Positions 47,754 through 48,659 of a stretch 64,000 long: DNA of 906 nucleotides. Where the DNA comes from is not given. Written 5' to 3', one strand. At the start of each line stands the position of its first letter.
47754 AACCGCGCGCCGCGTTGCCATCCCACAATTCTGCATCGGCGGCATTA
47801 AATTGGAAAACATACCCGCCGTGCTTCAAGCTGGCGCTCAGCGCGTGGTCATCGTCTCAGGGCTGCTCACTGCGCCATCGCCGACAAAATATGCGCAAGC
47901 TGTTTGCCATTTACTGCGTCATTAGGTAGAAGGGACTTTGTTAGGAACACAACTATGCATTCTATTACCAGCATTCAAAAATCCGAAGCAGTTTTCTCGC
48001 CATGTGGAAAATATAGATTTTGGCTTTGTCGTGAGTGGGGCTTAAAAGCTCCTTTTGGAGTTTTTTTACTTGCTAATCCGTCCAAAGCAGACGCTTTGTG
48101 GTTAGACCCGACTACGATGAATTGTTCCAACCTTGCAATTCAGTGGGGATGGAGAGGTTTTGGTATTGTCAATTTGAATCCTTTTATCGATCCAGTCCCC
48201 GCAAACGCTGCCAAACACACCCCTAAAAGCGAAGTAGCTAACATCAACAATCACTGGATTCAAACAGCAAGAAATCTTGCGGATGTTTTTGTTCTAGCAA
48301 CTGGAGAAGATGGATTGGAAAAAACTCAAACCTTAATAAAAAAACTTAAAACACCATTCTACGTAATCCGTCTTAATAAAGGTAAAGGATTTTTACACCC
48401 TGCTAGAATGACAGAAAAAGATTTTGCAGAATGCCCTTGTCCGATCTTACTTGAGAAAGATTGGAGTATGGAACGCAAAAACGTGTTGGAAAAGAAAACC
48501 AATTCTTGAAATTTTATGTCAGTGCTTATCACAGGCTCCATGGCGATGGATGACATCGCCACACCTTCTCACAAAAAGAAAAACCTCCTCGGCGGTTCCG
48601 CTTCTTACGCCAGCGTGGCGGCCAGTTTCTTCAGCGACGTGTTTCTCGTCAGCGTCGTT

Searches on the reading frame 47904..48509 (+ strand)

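Call 113: search_protein_families(library=phrogs, proteins=[window:47904-48509:+], max_evalue=0.001)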
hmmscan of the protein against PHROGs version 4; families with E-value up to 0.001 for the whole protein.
window:47904-48509:+ (201 aa): 1 family
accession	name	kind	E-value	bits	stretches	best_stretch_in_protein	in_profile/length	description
phrog_3230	-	unknown function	1.6e-23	84.3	1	23-166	5-151/167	-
